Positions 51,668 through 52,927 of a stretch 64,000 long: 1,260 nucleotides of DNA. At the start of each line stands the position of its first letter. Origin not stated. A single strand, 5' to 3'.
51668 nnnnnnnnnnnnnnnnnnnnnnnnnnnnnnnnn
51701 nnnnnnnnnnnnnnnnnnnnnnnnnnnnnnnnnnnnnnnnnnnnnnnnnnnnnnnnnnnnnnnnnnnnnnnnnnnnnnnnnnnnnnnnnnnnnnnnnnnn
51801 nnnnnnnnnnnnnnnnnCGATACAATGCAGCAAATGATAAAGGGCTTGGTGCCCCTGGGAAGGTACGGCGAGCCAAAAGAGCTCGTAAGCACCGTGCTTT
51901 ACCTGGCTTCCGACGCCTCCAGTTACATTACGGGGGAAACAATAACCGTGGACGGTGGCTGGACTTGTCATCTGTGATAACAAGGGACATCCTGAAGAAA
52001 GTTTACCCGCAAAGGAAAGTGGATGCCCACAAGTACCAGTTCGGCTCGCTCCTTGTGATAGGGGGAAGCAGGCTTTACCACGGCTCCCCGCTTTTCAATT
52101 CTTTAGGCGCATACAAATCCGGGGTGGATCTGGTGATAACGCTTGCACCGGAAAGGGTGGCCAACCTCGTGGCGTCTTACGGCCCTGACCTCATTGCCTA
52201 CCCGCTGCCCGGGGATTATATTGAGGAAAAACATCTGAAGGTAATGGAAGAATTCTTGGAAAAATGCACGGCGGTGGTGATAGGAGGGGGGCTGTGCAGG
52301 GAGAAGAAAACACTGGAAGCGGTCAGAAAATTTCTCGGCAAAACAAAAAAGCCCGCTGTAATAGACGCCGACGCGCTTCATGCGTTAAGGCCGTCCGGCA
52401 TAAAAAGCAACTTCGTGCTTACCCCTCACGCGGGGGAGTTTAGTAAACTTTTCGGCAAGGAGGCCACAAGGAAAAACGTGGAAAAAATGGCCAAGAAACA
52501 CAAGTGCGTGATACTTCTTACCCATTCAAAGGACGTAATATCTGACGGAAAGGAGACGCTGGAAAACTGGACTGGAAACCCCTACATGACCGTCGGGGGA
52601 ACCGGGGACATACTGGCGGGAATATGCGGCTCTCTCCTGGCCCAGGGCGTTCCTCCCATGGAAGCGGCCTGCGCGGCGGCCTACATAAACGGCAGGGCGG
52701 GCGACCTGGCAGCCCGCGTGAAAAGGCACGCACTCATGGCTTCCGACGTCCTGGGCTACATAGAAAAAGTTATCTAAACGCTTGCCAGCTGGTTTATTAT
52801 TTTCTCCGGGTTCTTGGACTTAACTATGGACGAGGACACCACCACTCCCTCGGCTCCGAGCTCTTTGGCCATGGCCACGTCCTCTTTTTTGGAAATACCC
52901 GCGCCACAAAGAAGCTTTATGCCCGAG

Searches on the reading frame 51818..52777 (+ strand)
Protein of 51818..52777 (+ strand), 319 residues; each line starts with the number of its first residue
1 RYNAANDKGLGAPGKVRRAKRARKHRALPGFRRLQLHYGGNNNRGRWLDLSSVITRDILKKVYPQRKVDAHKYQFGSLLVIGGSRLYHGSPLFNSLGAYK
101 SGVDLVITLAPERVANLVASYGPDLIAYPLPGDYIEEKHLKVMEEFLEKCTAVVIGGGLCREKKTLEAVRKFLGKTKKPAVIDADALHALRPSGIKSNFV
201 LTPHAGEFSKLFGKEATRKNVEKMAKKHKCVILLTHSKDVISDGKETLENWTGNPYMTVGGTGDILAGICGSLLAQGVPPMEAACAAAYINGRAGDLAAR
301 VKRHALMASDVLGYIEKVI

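Call 39: search_protein_families(library=pfam, proteins=[window:51818-52777:+], max_evalue=0.01)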
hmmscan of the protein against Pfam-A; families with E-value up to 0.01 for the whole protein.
window:51818-52777:+ (319 aa): 3 families
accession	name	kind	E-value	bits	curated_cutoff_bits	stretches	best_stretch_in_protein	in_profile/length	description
PF01256.23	Carb_kinase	-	9.8e-50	169.7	27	1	78-312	1-237/242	NAD(P)H-hydrate dehydratase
PF02110.20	HK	-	3.4e-09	36.9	27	1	215-301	138-225/247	Hydroxyethylthiazole kinase family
PF08543.17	Phos_pyr_kin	-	0.001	18.9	27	1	178-290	100-228/246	Phosphomethylpyrimidine kinase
